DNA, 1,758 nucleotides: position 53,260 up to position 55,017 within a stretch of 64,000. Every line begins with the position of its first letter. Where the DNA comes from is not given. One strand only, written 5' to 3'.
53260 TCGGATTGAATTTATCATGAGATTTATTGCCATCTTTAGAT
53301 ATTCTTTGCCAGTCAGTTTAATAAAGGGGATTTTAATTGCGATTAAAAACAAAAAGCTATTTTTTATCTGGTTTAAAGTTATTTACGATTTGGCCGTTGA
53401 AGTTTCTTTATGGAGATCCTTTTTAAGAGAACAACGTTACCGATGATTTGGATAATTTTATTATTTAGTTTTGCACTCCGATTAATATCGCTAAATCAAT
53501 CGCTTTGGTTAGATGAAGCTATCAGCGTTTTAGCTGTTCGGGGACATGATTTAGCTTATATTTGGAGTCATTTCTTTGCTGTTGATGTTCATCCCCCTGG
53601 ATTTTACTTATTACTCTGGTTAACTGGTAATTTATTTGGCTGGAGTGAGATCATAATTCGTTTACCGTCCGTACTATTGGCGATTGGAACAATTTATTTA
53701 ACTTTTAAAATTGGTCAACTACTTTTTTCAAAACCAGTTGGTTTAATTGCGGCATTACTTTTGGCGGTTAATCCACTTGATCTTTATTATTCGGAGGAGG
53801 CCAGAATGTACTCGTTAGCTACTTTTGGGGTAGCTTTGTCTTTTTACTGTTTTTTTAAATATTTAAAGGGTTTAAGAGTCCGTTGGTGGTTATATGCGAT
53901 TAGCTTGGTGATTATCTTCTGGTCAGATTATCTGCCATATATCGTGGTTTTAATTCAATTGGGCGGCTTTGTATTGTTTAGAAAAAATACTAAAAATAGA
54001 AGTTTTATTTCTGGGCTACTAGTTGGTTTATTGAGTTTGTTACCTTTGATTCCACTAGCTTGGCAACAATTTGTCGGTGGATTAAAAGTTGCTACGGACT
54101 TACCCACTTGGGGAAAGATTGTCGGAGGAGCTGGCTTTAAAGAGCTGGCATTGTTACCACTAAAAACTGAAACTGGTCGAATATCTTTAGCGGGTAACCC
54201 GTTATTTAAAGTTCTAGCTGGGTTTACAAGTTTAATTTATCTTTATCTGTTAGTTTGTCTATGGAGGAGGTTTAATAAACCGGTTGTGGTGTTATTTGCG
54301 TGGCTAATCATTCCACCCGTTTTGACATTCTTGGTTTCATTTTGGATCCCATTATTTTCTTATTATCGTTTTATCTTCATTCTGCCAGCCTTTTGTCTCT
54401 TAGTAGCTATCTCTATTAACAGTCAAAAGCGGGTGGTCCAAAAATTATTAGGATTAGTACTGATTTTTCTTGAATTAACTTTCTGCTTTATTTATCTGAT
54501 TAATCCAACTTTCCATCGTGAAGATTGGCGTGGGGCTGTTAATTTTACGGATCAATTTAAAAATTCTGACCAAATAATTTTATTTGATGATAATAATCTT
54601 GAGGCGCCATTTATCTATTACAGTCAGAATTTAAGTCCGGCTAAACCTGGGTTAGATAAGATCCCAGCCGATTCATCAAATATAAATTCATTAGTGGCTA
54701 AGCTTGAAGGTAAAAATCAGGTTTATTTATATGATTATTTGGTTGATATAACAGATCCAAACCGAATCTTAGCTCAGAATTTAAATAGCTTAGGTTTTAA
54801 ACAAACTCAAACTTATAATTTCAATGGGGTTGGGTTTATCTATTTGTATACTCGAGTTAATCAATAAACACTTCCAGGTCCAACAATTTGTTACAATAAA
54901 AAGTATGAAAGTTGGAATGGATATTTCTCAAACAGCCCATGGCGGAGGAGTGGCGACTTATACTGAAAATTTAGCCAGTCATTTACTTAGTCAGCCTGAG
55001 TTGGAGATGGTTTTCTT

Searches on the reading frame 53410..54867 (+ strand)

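Call 87: search_protein_families(library=pfam, proteins=[window:53410-54867:+], max_evalue=0.01)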
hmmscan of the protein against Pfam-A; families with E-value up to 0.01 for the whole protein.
window:53410-54867:+ (485 aa): 1 family
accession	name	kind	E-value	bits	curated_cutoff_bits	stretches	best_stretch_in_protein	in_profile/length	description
PF13231.12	PMT_2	-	7.8e-13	49.4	26.1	1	61-216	2-157/160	Dolichyl-phosphate-mannose-protein mannosyltransferase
